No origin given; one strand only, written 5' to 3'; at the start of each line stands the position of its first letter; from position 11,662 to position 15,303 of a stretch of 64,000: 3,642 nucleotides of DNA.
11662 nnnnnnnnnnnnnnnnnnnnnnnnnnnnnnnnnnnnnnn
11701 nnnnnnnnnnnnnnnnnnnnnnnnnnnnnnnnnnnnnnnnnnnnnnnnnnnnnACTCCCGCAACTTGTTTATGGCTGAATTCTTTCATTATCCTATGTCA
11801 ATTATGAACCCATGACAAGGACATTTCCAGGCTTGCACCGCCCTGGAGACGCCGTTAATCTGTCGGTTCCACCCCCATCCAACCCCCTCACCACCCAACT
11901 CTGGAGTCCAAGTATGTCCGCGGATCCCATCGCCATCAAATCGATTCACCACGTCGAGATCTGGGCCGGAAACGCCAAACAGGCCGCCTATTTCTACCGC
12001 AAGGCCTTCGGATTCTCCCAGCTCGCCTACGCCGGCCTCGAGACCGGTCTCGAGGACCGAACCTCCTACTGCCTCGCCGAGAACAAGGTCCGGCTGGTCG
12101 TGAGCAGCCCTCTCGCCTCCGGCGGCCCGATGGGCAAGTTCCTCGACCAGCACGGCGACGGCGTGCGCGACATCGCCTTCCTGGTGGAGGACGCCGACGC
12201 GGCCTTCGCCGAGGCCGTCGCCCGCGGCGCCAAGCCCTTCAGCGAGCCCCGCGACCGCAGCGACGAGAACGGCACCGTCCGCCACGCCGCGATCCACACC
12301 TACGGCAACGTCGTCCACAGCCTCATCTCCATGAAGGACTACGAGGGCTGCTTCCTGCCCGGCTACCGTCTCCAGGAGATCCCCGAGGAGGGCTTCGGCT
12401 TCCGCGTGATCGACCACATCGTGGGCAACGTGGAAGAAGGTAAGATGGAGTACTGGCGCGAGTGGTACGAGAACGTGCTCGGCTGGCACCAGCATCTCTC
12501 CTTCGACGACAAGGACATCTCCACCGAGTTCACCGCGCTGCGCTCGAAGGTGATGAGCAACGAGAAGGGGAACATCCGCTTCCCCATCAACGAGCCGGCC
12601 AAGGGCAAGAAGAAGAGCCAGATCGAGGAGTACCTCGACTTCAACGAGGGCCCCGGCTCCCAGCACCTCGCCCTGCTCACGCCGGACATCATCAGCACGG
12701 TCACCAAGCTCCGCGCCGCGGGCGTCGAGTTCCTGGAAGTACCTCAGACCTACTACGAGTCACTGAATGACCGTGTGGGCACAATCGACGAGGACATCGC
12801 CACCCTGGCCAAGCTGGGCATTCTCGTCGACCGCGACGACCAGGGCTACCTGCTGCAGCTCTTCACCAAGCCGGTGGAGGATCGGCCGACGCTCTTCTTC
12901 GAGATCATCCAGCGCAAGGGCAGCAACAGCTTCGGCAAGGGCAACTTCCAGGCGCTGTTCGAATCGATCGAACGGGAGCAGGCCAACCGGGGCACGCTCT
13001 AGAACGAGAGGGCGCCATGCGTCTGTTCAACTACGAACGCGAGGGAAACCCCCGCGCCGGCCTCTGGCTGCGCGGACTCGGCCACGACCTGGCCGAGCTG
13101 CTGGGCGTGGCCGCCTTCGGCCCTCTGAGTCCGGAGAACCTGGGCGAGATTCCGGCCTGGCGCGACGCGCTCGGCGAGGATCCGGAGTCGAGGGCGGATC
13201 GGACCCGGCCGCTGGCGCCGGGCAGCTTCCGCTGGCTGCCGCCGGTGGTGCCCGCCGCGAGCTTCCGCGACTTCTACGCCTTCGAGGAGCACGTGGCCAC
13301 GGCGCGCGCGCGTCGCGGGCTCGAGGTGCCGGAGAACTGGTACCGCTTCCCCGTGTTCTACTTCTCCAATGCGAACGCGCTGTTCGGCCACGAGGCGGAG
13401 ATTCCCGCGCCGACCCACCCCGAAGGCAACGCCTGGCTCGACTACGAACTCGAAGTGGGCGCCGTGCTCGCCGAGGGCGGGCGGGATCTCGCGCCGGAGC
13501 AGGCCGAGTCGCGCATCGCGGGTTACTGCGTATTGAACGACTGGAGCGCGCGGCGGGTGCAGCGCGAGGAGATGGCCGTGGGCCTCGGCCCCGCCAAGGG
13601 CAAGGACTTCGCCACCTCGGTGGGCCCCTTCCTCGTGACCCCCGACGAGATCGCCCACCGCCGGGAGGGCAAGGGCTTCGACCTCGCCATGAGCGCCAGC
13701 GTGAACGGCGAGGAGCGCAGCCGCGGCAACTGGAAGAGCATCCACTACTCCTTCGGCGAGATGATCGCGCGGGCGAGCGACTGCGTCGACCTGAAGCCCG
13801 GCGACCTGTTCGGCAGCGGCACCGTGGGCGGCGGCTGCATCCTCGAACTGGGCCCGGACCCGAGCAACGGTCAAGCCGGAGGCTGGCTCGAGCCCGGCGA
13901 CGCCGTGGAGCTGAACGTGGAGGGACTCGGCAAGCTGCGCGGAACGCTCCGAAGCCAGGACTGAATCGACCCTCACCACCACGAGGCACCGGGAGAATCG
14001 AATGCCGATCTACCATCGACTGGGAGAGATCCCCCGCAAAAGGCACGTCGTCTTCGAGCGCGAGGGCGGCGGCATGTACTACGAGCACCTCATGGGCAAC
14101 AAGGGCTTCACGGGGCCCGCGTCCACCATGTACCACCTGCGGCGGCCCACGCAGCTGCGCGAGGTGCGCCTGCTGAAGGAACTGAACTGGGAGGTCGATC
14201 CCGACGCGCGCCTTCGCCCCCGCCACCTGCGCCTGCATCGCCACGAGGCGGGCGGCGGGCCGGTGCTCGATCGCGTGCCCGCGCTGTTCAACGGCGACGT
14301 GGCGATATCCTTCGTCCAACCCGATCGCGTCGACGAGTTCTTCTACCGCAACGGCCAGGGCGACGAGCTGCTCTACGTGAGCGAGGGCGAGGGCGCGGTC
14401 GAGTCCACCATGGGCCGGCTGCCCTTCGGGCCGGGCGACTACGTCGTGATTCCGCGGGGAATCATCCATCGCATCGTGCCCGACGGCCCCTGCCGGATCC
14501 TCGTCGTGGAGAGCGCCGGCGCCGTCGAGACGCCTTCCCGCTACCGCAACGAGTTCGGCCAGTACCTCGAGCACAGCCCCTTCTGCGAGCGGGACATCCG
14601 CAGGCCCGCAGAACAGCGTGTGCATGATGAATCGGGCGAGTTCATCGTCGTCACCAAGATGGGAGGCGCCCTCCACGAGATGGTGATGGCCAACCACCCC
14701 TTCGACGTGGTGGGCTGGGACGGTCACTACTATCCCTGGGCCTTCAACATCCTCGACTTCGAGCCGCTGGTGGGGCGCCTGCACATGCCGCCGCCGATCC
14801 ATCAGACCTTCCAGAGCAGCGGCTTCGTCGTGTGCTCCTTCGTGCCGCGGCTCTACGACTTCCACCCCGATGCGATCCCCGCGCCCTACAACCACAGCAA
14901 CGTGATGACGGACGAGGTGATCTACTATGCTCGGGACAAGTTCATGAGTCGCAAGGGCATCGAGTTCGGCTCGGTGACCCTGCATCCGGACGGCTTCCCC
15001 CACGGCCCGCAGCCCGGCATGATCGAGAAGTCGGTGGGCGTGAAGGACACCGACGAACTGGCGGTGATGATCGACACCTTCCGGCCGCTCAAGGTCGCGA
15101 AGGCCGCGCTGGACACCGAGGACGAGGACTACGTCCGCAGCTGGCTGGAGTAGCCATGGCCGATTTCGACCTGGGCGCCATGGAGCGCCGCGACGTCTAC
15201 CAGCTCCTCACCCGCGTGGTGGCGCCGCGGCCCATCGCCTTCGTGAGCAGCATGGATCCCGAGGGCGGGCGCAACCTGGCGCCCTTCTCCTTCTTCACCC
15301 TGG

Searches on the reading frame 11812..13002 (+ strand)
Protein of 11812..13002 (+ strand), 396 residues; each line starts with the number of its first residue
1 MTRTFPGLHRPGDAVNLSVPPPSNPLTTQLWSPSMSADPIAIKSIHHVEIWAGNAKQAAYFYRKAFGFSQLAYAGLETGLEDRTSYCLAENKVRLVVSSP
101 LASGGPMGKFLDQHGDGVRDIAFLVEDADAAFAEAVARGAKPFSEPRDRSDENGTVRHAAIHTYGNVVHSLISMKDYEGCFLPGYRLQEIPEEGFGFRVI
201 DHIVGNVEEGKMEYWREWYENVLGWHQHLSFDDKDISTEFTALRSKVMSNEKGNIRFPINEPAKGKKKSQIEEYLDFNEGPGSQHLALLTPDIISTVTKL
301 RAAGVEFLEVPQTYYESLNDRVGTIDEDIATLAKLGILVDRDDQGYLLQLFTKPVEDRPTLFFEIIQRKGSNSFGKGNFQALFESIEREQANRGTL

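Call 46: search_protein_families(library=pfam, proteins=[window:11812-13002:+], max_evalue=0.001)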
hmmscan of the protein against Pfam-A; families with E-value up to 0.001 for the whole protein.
window:11812-13002:+ (396 aa): 5 families
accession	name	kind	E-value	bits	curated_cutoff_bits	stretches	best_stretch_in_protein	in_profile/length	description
PF00903.31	Glyoxalase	-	5.7e-22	78.8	20.6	2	200-317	2-105/121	Glyoxalase/Bleomycin resistance protein/Dioxygenase superfamily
PF13669.12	Glyoxalase_4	-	2e-14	54.2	27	1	46-148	1-100/109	Glyoxalase/Bleomycin resistance protein/Dioxygenase superfamily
PF14696.12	Glyoxalase_5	-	2.9e-05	24.7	27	1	91-167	49-119/139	Hydroxyphenylpyruvate dioxygenase, HPPD, N-terminal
PF13468.12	Glyoxalase_3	-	0.0004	20.9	25.1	0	266-307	63-102/176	Glyoxalase-like domain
PF18029.7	Glyoxalase_6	-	0.00062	20.8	23.6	0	52-151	6-92/106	Glyoxalase-like domain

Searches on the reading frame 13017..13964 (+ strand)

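Call 46: search_protein_families(library=pfam, proteins=[window:13017-13964:+], max_evalue=0.001)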
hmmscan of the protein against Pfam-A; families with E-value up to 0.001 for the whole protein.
window:13017-13964:+ (315 aa): 1 family
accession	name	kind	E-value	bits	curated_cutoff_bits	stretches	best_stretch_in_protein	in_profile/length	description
PF01557.24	FAA_hydrolase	-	1.5e-50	172.2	23.9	1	83-311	3-213/214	Fumarylacetoacetate (FAA) hydrolase C-terminal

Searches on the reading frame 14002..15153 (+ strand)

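Call 47: search_protein_families(library=pfam, proteins=[window:14002-15153:+], max_evalue=0.001)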
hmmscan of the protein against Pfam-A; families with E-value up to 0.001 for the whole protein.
window:14002-15153:+ (383 aa): 2 families
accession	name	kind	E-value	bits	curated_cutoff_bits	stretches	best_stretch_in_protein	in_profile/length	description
PF20510.4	HgmA_N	-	2.1e-12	47.3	20.2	1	110-249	136-272/273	Homogentisate 1,2-dioxygenase N-terminal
PF07883.17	Cupin_2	-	1.7e-08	34.5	27.2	1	119-169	19-69/70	Cupin domain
